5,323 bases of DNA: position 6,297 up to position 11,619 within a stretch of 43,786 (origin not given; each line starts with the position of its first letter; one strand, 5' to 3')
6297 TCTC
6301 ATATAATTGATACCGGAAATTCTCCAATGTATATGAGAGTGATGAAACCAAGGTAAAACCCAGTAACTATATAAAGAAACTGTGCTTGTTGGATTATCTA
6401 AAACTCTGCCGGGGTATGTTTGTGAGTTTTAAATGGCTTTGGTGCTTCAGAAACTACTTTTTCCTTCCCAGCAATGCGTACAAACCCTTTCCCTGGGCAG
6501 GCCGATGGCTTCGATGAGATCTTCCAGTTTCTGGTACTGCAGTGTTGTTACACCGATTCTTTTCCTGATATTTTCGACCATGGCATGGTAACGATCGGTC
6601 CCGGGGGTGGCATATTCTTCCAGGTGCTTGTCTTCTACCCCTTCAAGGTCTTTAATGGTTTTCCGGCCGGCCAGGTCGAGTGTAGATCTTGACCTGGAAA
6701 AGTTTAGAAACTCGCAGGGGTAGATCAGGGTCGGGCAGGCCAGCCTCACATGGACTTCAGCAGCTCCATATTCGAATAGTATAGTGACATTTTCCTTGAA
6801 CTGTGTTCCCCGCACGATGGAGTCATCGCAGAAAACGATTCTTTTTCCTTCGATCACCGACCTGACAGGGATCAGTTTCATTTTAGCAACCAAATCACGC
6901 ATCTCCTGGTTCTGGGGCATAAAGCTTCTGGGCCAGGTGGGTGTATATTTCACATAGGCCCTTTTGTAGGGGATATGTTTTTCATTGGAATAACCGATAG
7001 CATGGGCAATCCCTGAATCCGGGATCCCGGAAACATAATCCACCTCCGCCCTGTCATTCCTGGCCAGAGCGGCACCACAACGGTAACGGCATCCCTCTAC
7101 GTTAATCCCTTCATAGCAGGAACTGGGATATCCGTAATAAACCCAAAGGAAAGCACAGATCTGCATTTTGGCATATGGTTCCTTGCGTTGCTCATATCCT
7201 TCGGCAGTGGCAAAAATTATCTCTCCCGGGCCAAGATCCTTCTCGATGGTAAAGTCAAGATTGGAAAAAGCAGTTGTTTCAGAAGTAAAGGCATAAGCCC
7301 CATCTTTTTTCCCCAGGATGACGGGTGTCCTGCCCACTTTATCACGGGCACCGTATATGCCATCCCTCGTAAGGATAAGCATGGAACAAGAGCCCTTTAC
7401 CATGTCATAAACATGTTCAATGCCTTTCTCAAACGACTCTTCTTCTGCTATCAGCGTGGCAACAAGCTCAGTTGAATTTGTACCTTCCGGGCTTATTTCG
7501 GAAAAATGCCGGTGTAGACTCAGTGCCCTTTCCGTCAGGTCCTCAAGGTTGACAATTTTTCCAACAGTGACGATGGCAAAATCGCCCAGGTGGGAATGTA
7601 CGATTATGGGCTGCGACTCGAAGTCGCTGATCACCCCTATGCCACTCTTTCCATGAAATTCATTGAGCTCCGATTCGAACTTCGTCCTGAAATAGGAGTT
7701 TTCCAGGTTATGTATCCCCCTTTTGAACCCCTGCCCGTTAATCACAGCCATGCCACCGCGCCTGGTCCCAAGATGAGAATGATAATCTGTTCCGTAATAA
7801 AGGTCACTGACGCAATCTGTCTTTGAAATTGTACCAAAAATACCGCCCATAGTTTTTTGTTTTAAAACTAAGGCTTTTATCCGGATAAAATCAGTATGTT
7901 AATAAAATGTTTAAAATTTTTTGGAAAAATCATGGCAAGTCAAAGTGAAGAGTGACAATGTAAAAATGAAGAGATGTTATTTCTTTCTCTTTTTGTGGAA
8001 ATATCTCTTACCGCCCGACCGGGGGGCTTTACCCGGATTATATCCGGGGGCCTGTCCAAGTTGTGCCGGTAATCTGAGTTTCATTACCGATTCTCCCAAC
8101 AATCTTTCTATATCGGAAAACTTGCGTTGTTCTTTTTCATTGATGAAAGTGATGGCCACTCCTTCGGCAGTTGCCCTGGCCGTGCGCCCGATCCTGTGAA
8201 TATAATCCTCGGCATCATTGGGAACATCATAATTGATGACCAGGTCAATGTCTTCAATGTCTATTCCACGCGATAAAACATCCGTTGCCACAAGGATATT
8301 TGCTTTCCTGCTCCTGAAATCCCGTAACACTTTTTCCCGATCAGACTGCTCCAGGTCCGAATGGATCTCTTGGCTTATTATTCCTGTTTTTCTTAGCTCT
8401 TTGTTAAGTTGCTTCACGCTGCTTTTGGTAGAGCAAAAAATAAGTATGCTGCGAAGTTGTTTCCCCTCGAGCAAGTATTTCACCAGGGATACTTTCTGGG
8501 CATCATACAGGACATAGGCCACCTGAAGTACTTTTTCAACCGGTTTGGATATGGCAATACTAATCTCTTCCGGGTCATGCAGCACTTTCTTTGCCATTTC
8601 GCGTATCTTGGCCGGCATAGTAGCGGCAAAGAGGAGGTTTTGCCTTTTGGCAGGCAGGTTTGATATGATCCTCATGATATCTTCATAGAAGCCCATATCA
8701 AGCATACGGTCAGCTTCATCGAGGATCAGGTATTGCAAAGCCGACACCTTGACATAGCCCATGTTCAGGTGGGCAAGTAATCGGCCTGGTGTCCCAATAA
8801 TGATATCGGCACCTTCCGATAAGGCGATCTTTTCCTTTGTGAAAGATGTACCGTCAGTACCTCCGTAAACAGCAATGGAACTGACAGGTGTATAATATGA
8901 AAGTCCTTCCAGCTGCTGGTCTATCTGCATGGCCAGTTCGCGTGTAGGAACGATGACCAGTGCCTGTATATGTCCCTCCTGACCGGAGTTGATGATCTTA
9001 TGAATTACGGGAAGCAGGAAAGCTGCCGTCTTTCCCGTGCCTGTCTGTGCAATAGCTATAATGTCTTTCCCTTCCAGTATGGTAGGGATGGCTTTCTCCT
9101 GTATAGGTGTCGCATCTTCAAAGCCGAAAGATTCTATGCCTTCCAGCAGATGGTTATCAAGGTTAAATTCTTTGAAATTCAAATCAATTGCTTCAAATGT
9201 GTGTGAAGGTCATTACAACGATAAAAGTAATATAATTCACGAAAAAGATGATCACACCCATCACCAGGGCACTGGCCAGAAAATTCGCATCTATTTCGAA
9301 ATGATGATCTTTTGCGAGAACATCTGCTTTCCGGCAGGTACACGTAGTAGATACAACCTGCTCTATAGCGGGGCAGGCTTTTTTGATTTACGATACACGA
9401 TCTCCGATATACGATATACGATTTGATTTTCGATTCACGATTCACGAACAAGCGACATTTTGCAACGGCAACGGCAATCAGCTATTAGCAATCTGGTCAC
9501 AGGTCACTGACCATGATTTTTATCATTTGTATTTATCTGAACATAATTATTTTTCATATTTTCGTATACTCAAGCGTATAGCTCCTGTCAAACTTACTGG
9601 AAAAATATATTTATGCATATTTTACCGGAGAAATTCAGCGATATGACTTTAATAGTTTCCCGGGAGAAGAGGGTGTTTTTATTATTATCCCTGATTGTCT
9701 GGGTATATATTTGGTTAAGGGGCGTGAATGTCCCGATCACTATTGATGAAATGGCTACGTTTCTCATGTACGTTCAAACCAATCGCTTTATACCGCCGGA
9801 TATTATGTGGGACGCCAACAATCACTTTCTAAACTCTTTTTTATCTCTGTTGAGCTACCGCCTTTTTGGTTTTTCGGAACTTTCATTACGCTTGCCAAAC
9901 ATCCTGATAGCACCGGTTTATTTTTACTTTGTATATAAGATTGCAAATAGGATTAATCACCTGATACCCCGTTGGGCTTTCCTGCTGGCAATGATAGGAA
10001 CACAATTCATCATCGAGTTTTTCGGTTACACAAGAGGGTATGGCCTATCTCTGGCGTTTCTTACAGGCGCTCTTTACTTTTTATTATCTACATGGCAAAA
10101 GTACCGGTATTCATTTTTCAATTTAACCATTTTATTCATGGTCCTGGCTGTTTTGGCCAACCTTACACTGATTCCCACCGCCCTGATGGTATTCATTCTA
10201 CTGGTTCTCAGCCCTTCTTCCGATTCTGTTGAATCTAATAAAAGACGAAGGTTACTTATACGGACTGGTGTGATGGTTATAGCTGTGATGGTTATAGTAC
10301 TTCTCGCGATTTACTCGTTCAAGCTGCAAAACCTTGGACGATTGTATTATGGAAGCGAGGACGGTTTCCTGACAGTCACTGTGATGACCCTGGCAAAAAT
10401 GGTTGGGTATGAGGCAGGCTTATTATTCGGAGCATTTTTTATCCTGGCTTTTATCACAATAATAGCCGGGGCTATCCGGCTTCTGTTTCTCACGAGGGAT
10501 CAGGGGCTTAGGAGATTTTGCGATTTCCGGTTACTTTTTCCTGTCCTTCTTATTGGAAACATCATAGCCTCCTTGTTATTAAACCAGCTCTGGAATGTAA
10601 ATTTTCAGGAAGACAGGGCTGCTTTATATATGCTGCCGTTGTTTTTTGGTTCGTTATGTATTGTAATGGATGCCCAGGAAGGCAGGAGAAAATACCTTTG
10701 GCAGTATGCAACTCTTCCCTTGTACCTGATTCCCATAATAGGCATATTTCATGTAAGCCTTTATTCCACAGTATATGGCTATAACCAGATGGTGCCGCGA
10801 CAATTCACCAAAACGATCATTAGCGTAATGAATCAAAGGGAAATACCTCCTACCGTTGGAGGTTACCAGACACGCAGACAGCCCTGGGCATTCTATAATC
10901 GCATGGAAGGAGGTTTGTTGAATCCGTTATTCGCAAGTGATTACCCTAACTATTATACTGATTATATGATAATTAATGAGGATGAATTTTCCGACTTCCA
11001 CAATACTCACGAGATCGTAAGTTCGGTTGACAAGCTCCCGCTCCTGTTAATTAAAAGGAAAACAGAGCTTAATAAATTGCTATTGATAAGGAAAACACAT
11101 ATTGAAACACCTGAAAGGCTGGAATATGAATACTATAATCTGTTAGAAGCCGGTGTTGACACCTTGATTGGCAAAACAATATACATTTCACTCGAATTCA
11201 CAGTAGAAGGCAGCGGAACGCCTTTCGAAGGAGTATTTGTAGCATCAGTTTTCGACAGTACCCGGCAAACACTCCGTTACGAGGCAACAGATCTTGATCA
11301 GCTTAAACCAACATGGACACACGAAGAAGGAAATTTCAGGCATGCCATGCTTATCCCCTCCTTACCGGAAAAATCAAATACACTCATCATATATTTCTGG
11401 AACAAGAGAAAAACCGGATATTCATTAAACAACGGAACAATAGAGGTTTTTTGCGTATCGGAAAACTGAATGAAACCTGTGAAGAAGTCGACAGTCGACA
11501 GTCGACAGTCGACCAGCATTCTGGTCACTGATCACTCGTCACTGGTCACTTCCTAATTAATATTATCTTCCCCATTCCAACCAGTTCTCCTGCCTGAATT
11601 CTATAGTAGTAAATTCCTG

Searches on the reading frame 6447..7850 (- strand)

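Call 95: search_protein_families(library=pfam, proteins=[window:6447-7850:-], max_evalue=0.00001)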
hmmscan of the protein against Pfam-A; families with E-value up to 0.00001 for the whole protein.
window:6447-7850:- (467 aa): 1 family
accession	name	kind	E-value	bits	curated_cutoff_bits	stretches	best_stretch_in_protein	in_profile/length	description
PF13537.11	GATase_7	-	2.2e-10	41.1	25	1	76-196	10-122/123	Glutamine amidotransferase domain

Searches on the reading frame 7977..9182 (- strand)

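Call 95: search_protein_families(library=pfam, proteins=[window:7977-9182:-], max_evalue=0.00001)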
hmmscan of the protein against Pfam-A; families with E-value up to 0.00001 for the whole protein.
window:7977-9182:- (401 aa): 3 families
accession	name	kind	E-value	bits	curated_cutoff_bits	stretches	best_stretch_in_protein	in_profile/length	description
PF00270.35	DEAD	-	1.7e-51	174.7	26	1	25-195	1-166/167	DEAD/DEAH box helicase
PF00271.37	Helicase_C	-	3.8e-32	111.3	23.5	1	230-337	2-109/110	Helicase conserved C-terminal domain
PF04851.21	ResIII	-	2.4e-10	41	22.5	1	26-189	6-162/164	Type III restriction enzyme, res subunit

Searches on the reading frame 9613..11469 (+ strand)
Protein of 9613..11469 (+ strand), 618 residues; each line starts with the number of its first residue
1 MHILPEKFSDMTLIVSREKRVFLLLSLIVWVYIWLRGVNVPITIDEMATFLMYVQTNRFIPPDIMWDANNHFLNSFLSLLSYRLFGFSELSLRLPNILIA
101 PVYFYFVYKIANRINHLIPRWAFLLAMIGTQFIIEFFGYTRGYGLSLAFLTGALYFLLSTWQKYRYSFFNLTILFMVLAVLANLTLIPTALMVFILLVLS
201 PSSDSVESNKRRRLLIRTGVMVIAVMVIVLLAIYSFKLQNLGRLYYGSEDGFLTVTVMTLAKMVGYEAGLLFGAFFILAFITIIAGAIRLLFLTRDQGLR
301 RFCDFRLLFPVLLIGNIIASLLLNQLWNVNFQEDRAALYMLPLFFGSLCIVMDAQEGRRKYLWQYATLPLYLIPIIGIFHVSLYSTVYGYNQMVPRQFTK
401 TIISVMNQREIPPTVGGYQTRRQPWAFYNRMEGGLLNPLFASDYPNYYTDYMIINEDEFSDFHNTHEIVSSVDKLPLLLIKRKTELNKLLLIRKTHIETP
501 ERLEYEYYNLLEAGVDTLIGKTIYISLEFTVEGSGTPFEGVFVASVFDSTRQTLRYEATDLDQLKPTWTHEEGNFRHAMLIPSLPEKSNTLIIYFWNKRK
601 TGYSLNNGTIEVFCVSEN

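Call 16: search_protein_families(library=pfam, proteins=[window:9613-11469:+], max_evalue=0.001)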
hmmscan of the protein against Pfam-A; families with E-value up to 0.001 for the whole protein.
window:9613-11469:+ (618 aa): 1 family
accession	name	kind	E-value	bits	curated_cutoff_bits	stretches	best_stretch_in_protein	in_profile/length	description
PF13231.12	PMT_2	-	2e-05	25.3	26.1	1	76-225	8-153/160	Dolichyl-phosphate-mannose-protein mannosyltransferase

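Call 73: search_protein_families(library=ncbifam, proteins=[window:9613-11469:+], max_evalue=0.01)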
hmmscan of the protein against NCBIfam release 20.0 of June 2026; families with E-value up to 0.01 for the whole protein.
window:9613-11469:+ (618 aa): 0 families
